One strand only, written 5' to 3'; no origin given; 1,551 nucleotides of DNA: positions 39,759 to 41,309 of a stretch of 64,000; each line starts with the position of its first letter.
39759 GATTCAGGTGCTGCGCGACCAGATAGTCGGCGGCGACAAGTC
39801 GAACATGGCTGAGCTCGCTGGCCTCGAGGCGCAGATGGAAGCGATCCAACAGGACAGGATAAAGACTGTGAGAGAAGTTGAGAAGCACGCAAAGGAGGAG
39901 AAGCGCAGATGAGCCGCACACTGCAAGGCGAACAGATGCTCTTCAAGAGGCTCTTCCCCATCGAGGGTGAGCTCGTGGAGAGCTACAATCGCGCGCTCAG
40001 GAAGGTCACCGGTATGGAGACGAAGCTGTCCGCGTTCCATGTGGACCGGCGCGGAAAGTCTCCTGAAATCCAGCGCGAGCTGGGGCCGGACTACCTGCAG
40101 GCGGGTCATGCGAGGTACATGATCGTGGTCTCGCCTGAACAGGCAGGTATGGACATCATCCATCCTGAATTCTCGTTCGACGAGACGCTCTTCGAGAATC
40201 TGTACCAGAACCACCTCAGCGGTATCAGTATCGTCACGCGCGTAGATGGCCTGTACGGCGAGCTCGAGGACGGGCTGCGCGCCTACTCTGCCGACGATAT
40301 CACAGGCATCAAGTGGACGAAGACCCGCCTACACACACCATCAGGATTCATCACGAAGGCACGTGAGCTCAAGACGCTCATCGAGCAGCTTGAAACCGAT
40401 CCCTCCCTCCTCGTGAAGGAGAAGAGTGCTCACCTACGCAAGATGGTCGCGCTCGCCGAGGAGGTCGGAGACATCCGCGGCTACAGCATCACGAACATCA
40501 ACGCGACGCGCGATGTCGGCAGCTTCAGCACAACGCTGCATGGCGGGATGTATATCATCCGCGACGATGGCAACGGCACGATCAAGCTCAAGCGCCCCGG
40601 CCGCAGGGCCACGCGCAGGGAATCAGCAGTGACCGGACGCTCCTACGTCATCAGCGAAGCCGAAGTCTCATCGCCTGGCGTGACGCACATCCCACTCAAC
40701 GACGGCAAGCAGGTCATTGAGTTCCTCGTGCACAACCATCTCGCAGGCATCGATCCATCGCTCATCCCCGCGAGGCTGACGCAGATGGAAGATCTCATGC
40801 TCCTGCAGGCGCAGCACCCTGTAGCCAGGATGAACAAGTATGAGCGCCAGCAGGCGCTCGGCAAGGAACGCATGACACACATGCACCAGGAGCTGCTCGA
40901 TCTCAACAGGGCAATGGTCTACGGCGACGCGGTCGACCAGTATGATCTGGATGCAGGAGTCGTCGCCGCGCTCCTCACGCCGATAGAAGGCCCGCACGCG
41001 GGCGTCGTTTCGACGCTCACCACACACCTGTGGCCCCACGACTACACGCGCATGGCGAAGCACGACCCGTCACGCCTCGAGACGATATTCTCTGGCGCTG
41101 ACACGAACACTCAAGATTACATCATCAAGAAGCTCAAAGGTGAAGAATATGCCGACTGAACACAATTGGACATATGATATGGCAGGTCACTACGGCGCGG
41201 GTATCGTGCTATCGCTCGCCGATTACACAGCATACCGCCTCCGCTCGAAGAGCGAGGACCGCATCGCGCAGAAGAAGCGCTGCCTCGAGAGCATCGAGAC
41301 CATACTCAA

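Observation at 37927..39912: AAA+ ATPase with meiotic-clade (Vps4/spastin/katanin-like) signature and large unassigned N- and C-terminal domains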

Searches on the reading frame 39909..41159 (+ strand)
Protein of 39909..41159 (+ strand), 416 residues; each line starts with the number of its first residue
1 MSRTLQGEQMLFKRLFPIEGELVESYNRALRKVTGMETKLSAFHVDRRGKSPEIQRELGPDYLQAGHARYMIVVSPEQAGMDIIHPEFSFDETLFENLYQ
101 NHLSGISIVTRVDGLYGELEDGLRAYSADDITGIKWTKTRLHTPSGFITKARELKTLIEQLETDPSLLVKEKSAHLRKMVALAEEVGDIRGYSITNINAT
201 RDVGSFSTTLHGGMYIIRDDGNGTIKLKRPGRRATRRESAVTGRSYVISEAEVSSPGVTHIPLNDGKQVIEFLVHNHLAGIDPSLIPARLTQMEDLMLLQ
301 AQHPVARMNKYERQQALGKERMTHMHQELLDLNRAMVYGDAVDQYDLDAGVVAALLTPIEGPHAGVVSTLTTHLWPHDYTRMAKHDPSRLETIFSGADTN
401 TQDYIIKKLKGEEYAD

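Call 4: search_protein_families(library=pfam, proteins=[window:39909-41159:+], max_evalue=0.1)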
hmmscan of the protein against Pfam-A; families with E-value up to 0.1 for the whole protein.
window:39909-41159:+ (416 aa): 1 family
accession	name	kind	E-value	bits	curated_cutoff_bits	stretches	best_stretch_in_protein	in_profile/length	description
PF20343.3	DUF6638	-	4.3e-23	82.3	27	1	21-224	12-216/439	Family of unknown function (DUF6638)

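Call 5: search_protein_families(library=ncbifam, proteins=[window:39909-41159:+], max_evalue=0.01)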
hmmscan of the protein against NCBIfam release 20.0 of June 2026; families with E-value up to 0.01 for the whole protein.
window:39909-41159:+ (416 aa): 0 families

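Call 6: search_protein_families(library=padloc, proteins=[window:39909-41159:+], max_evalue=0.01)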
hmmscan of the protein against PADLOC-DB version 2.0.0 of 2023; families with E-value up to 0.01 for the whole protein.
window:39909-41159:+ (416 aa): 0 families

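Call 7: search_protein_families(library=phrogs, proteins=[window:39909-41159:+], max_evalue=0.01)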
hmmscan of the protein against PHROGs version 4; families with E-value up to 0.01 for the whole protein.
window:39909-41159:+ (416 aa): 0 families

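Call 32: search_solved_structures(query=A3, max_evalue=10)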
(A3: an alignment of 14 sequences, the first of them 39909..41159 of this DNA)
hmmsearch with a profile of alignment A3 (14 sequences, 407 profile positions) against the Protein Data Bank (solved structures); distinct sequences matched with E-value up to 10: 6.
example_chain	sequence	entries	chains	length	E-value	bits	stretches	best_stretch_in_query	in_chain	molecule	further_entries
2m8g_X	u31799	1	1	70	0.48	12.6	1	240-280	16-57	Transcriptional regulator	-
1a1z_A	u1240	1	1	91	0.64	12.2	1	305-375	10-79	FADD PROTEIN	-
1a1w_A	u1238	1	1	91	0.78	11.9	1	306-375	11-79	FADD PROTEIN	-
7bqr_A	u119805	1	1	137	1.6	10.9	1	266-355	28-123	Mussoc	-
9l5w_A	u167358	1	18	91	1.8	10.7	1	307-375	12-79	FAS-associated death domain protein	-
9u7a_B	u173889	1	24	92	1.8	10.7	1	307-375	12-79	FAS-associated death domain protein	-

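Call 45: find_homologous_proteins(query=A3, max_evalue=0.001)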
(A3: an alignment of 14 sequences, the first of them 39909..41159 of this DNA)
Query A3 (14 sequences) (416 aa, profile of the alignment): 13 proteins with E <= 0.001 among 8000 candidates.
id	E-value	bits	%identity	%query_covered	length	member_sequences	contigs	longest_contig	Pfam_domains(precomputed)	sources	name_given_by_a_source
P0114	1.5e-141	490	45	99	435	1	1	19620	PF20343.3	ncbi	-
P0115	1.6e-140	487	38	97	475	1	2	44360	PF20343.3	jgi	-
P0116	1.9e-136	473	100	100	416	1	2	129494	PF20343.3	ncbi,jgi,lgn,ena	jgi:hypothetical protein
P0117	2.0e-132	460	40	99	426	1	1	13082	PF20343.3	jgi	jgi:hypothetical protein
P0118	8.2e-118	412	42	98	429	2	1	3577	PF20343.3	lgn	-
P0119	5.8e-115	403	27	50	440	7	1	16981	PF20343.3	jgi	-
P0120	2.7e-114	400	39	99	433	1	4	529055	PF20343.3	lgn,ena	-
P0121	2.2e-113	397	38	95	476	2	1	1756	PF20343.3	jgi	jgi:hypothetical protein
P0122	8.3e-108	379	37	95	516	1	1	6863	PF20343.3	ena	-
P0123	3.0e-103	364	42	100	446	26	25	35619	PF20343.3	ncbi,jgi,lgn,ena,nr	ncbi:MAG: hypothetical protein AUI91_14940 [Acidobacteria bacterium 13_1_40CM_3_56_11]|nr:MAG: hypot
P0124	4.5e-103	364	43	72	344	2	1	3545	PF20343.3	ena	-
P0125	4.7e-96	340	43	96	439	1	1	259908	PF20343.3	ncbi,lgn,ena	-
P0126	7.4e-35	139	45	65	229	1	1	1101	PF20343.3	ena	-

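Call 57: predict_structure(alignment_id=A7)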
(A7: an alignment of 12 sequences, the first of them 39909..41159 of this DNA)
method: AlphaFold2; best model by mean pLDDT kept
length: 416 residues; sequences in the alignment: 12
mean_pLDDT: 85.7   pTM: 0.78
mean pLDDT of the five models: 85.7, 75.9, 65.4, 62.0, 60.5
residues with pLDDT >= 90: 203; 70-90: 179; 50-70: 9; < 50: 25
segments of 3 or more residues with pLDDT < 50: 221-230, 232-242, 413-416
pLDDT, mean of each block of 10 residues (from residue 1): 77 88 95 93 95 91 85 94 87 90 89 89 84 88 87 88 82 82 82 80 88 84 46 41 78 84 94 93 93 94 92 92 92 89 87 94 89 92 87 92 92 46
secondary structure, 60 per line:
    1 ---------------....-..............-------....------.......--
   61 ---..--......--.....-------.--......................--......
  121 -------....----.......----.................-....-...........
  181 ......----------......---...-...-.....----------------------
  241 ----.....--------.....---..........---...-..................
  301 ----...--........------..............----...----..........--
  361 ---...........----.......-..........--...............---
elements in order: E16-19 H21-34 E42-45 H52-58 E68-73 H76-80 H91-112 E115-120 H128-131 E136-142 H147-163 H165-168 H170-186 E197-202 E206-208 E214-218 E245-249 E258-262 H266-275 E279-281 H283-300 H310-317 H324-337 H349-355 E356-358 H364-374 H379-385 H387-396 H399-413

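Call 80: search_protein_representatives(alignment_id=A7)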
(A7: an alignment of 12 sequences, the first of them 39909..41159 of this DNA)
Query: 12 sequences, 434 profile positions. Proteins with E-value up to 0.001 (for the whole library): 498; up to 1e-10: 375; up to 1e-30: 180. The best 150 are listed.
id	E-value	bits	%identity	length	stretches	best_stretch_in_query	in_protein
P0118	9.3e-173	591.4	-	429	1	2-429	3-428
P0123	3.9e-171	586.1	-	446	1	1-433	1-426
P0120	1.1e-170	584.6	-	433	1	2-427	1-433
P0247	2.4e-169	580.2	-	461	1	8-426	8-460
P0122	3.8e-168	576.2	-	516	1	1-432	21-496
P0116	1.7e-167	574.1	-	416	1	1-428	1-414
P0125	4.0e-164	563.0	-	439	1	1-433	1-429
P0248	2.2e-158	544.1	-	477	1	11-432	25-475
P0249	2.9e-157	540.4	-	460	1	1-425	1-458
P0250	4.4e-156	536.5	-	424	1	1-429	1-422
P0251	1.1e-151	522.0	-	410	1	1-429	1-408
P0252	4.6e-146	503.5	-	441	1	1-427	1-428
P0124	8.5e-143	492.7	-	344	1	1-313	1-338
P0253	3.0e-142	490.9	-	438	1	1-426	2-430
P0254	5.7e-142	490.0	-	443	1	4-425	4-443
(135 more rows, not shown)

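Call 92: list_cluster_members(proteins=[P0116, P0140, P0001])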
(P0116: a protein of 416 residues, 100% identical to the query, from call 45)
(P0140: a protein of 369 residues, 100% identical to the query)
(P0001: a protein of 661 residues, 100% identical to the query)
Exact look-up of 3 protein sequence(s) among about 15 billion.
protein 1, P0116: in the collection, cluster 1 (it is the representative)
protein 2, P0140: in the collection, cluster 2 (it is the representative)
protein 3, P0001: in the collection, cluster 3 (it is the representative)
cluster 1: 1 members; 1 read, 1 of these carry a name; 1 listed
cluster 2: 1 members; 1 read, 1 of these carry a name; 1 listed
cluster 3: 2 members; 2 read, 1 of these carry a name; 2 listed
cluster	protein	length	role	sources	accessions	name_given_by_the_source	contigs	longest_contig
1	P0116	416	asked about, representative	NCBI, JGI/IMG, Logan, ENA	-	hypothetical protein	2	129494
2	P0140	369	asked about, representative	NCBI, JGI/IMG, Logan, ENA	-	hypothetical protein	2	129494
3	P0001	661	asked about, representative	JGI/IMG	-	AAA+ superfamily predicted ATPase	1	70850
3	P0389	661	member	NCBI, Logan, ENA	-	-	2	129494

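Call 95: search_dna_similar(query=window:39909-41159:+, collection=plasmids, mode=protein, max_evalue=0.001, max_rows=15)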
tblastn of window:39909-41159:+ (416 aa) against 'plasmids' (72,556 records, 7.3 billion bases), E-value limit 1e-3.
Records with a match: 10; places in all: 10; records where one place covers at least 80% of the query: 0.
Best place of each record, by identity: <60% 10.
By first word of the organism name: Sinorhizobium 4; Vibrio 4; Shinella 1; Rhizobium 1.
By predicted mobility (MOB-suite, as given by PLSDB): non-mobilizable 10.
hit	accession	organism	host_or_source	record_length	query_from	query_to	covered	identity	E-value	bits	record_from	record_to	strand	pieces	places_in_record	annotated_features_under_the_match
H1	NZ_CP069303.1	Shinella sp. PSBB067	monoisolate,Minnesota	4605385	1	313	75%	28.9%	3e-26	119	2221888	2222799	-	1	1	none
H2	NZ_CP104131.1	Sinorhizobium sp. K101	Phaseolus vulgaris,cell ...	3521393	1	236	57%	31.8%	7e-22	105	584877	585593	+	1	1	none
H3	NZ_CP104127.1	Sinorhizobium sp. M103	Phaseolus vulgaris,cell ...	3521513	1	236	57%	31.8%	7e-22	105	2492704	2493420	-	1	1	none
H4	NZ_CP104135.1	Sinorhizobium sp. C101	Phaseolus vulgaris,cell ...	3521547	1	236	57%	31.8%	7e-22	105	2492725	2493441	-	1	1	none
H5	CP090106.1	Sinorhizobium meliloti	Medicago,Cell culture,Plant nodule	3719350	1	236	57%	31.8%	8e-22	105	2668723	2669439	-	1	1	hypothetical protein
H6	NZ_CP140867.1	Rhizobium leguminosarum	Trifolium pratense,whole organism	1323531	9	235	55%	29.5%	7e-13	78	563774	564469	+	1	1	record has no annotation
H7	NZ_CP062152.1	Vibrio parahaemolyticus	oyster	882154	1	217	52%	27.5%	4e-10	69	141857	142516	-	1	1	DUF6638 family protein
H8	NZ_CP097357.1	Vibrio parahaemolyticus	oyster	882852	1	217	52%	27.5%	4e-10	69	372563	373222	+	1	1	DUF6638 family protein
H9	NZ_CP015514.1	Vibrio vulnificus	Mactra veneriformis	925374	1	167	40%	29.2%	4e-10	70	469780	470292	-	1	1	DUF6638 family protein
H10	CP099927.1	Vibrio parahaemolyticus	Anadara tuberculosa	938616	1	167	40%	29.2%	4e-10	69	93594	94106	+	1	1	hypothetical protein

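Call 96: search_dna_similar(query=window:39909-41159:+, collection=phages, mode=protein, max_evalue=0.001, max_rows=15)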
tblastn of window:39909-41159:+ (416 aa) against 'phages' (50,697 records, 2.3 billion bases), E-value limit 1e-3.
No match.

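Call 97: get_annotated_region(hit=H7, flank=9000)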
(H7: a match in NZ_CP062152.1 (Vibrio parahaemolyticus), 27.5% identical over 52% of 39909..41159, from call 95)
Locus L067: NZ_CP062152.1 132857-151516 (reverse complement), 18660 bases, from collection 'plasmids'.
description: Vibrio parahaemolyticus strain 19-VB00998 plasmid pVP-19-VB00998, complete sequence
organism: Vibrio parahaemolyticus (NCBI taxid 670)
taxonomy: Bacteria; Pseudomonadota; Gammaproteobacteria; Vibrionales; Vibrionaceae; Vibrio; Vibrio parahaemolyticus
host: -; source: oyster; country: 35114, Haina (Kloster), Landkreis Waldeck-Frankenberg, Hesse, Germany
typing (MOB-suite, as given by PLSDB): non-mobilizable
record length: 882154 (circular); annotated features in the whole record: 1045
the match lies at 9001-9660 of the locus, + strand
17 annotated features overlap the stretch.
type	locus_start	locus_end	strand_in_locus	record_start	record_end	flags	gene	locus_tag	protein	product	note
CDS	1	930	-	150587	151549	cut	-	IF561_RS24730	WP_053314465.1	hypothetical protein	-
CDS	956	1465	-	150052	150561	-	-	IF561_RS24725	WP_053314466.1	hypothetical protein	-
CDS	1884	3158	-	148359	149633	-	-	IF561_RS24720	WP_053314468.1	RNase H family protein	-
CDS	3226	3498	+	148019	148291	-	-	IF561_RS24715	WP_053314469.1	hypothetical protein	-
CDS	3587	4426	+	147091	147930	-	-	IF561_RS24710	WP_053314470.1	hypothetical protein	-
CDS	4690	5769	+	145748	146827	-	-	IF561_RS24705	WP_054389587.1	hypothetical protein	-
CDS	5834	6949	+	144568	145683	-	-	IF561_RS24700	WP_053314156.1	hypothetical protein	-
CDS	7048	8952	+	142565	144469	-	-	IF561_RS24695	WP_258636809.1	ATP-binding protein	-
CDS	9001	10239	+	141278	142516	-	-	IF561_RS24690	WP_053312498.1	DUF6638 family protein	-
CDS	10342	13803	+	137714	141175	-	mfd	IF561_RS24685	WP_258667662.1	transcription-repair coupling factor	GO:0006281 - DNA repair [Evidence IEA]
CDS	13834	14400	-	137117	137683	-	-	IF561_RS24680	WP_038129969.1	DUF3592 domain-containing protein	-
CDS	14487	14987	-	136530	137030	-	-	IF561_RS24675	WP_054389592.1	hypothetical protein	-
CDS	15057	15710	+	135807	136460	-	-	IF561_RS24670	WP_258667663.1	hypothetical protein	-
CDS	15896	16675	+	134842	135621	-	-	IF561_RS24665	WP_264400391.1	A24 family peptidase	-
CDS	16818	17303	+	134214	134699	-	-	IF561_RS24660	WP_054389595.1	hypothetical protein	-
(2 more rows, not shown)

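Call 98: get_annotated_region(hit=H5, flank=8000)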
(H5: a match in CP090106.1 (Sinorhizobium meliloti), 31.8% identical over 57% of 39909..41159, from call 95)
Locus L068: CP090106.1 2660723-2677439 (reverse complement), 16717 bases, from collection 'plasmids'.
description: Sinorhizobium meliloti strain Ak57 plasmid pSymB, complete sequence
organism: Sinorhizobium meliloti (NCBI taxid 382)
taxonomy: Bacteria; Pseudomonadota; Alphaproteobacteria; Hyphomicrobiales; Rhizobiaceae; Sinorhizobium; Sinorhizobium meliloti
host: -; source: Medicago,Cell culture,Plant nodule; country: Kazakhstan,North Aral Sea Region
typing (MOB-suite, as given by PLSDB): non-mobilizable
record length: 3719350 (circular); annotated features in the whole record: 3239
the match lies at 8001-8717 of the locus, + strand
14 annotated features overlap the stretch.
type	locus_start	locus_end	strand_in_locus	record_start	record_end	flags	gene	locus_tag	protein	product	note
CDS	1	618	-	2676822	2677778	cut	-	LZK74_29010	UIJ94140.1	choline ABC transporter substrate-binding protein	-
CDS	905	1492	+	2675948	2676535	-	-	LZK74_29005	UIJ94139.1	thymidine kinase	-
CDS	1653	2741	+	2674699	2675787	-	-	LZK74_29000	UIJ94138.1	hypothetical protein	-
CDS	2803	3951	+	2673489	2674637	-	-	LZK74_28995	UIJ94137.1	hypothetical protein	-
CDS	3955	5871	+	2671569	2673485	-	-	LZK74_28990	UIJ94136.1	ATP-binding protein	-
CDS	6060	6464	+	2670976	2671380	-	-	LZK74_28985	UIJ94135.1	endonuclease domain-containing protein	-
CDS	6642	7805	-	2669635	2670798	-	-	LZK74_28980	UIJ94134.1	IS4-like element ISRm16 family transposase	-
CDS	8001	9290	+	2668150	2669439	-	-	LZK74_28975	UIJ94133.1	hypothetical protein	-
CDS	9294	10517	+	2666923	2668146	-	-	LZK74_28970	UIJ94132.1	DUF2333 family protein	-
CDS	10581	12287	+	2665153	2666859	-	-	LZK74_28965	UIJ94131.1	formate--tetrahydrofolate ligase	-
CDS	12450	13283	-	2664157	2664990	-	-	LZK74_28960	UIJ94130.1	extensin family protein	-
CDS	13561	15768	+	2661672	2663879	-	-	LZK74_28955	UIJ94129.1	TonB-dependent hemoglobin/transferrin/lactoferrin family receptor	-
CDS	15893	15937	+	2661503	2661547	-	trpLE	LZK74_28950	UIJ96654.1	trpE operon leader peptide TrpLE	-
CDS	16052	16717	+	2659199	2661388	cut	-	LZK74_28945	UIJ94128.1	anthranilate synthase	-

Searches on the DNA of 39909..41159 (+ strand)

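Call 115: search_dna_similar(query=L067:7048-10239:+, collection=ecoli_genomes, mode=distant, max_evalue=0.00001, max_rows=5)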
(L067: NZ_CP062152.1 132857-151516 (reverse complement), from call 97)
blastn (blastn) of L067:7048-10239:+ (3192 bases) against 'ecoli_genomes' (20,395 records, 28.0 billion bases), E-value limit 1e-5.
No match.
